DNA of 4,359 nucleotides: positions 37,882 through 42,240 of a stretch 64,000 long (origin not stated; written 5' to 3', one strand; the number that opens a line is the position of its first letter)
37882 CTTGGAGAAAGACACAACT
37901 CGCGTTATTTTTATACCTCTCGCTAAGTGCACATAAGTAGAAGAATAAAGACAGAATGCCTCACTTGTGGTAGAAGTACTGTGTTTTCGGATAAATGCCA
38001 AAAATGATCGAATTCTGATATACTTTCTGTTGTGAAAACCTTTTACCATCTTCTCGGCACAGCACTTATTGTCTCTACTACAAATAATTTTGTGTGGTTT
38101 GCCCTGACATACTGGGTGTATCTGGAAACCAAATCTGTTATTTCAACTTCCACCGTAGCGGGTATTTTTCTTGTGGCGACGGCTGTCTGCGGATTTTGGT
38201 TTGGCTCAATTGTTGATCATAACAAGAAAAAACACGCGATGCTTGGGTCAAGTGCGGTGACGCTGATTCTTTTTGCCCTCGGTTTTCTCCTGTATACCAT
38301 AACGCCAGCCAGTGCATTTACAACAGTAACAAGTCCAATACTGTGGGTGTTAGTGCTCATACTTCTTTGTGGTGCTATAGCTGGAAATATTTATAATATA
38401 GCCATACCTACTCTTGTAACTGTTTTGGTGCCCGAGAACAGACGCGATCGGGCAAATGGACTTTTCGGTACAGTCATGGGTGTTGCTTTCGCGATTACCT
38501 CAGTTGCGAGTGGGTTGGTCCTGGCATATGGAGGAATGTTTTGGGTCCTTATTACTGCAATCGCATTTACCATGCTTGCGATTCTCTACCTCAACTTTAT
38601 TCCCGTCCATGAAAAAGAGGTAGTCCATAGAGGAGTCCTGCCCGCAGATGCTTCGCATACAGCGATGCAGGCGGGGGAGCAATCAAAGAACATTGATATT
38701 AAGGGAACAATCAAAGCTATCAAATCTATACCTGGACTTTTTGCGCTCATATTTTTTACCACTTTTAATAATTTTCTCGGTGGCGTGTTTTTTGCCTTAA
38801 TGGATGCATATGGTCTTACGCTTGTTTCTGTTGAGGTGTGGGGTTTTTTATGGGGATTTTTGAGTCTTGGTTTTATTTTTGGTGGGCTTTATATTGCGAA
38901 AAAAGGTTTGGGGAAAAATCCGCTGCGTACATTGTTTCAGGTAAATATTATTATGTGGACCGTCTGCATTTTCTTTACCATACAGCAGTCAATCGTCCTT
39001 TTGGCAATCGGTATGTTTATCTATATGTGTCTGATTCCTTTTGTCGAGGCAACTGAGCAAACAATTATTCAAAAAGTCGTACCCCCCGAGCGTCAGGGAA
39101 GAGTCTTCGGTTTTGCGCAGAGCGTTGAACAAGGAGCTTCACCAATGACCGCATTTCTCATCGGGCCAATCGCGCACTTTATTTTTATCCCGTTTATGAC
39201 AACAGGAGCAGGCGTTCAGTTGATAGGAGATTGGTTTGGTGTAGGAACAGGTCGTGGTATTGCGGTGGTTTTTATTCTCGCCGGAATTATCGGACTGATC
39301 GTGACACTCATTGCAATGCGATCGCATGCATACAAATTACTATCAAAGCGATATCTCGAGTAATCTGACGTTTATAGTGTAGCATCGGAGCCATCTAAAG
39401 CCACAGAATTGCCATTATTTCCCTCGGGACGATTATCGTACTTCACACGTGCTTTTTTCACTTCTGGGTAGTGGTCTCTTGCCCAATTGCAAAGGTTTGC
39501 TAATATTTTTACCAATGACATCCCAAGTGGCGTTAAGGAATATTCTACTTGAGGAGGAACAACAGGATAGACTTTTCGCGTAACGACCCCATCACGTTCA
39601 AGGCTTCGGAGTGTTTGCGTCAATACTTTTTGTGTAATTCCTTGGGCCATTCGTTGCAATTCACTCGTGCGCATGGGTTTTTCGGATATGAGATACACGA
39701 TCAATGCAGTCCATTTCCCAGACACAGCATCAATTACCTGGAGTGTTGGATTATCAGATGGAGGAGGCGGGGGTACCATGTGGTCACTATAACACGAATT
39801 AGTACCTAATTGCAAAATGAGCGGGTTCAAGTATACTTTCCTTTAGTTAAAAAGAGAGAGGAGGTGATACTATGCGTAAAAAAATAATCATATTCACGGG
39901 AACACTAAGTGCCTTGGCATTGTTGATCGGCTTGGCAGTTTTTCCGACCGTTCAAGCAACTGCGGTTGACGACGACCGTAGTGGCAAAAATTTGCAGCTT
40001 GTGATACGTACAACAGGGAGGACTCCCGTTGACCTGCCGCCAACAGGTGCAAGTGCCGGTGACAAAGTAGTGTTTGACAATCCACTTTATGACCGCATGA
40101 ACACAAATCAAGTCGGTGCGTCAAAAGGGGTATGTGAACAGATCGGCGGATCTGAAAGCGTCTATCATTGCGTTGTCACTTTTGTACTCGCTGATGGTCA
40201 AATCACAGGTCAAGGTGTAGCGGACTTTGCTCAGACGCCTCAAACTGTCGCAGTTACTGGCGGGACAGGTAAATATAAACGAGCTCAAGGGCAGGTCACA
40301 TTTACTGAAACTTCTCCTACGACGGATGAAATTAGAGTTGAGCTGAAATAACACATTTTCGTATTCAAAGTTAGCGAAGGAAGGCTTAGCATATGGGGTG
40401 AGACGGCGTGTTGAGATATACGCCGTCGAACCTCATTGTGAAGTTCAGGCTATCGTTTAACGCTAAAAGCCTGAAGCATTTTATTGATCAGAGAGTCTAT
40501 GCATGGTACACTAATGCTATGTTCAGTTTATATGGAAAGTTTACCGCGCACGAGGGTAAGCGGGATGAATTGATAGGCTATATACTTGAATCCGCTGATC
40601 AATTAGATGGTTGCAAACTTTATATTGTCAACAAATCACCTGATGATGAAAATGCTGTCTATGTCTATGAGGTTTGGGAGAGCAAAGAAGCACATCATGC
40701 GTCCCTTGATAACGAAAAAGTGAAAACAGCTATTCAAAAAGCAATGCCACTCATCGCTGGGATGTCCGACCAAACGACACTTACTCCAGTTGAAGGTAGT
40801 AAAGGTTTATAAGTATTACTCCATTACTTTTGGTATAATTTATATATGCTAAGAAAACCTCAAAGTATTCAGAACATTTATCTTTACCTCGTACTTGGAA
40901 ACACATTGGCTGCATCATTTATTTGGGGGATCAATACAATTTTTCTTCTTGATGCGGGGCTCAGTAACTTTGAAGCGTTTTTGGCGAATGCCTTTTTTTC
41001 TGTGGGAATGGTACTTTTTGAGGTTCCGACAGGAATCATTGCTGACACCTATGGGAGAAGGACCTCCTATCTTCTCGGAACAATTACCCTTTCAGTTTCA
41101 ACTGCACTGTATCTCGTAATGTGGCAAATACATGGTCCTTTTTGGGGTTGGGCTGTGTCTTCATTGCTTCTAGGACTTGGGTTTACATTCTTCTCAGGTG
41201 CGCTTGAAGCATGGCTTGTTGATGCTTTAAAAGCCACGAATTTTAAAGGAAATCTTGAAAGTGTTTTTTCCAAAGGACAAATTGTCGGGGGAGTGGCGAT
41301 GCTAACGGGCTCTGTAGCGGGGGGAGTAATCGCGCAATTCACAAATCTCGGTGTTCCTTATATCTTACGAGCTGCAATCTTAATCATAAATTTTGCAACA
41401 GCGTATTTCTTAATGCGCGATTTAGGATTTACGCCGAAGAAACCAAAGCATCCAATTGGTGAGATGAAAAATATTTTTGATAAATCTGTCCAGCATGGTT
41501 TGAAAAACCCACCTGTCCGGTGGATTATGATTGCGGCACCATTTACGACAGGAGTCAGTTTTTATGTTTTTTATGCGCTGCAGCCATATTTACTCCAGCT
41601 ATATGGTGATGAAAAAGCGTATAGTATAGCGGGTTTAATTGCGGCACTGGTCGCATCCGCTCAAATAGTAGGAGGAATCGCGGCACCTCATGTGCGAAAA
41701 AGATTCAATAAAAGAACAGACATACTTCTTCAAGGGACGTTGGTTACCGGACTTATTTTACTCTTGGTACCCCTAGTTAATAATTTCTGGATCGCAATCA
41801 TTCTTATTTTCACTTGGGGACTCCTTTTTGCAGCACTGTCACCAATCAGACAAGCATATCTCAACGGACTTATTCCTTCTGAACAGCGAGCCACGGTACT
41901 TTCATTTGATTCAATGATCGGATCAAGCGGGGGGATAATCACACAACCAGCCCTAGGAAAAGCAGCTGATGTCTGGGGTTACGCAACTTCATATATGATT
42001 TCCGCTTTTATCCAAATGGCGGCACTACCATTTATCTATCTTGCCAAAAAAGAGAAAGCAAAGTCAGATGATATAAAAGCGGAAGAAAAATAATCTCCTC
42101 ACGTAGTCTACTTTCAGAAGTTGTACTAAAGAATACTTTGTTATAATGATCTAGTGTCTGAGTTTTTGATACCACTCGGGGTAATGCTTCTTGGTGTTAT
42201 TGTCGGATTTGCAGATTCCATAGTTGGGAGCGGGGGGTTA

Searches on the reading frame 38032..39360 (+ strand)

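Call 55: search_protein_families(library=ncbifam, proteins=[window:38032-39360:+], max_evalue=0.00001)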
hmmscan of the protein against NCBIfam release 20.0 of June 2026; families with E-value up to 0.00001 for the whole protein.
window:38032-39360:+ (443 aa): 2 families
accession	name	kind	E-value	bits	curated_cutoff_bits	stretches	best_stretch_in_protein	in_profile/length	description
TIGR00900.1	2A0121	subfamily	2.3e-21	76.5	319.6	1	4-382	1-361/364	H+ Antiporter protein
NF000245.1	macrolide_MefA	exception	4e-07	29.4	675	1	4-398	11-387/405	macrolide efflux MFS transporter Mef(A)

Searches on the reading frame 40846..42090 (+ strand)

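Call 55: search_protein_families(library=ncbifam, proteins=[window:40846-42090:+], max_evalue=0.00001)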
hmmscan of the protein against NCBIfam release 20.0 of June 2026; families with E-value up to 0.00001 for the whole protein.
window:40846-42090:+ (415 aa): 8 families
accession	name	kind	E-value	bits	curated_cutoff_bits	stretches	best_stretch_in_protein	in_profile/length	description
NF000043.1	tet_MFS_P_a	exception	1.4e-20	73.5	750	1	42-375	42-375/420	tetracycline efflux MFS transporter TetA(P)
NF000049.1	tet_MFS_40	exception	1.8e-19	70.2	800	1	5-403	5-404/406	tetracycline efflux MFS transporter Tet(40)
TIGR00880.1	2_A_01_02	superfamily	3.5e-16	59.6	131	2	50-191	6-139/141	multidrug resistance protein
TIGR00900.1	2A0121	subfamily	1.6e-14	54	319.6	1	43-375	35-361/364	H+ Antiporter protein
NF040872.1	MFS_HP1165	exception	7.4e-10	38.4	700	1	20-271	16-258/385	HP1165 family MFS efflux transporter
NF007372.0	PRK09874.1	equivalog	4.2e-09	36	571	0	233-404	24-196/408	multidrug efflux MFS transporter MdtG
TIGR00893.1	2A0114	subfamily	1.5e-07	30.7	395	1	38-398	25-397/399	D-galactonate transporter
TIGR00895.1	2A0115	subfamily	1.9e-07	30.4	418.55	0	53-366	63-390/398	aromatic acid/H+ symport family MFS transporter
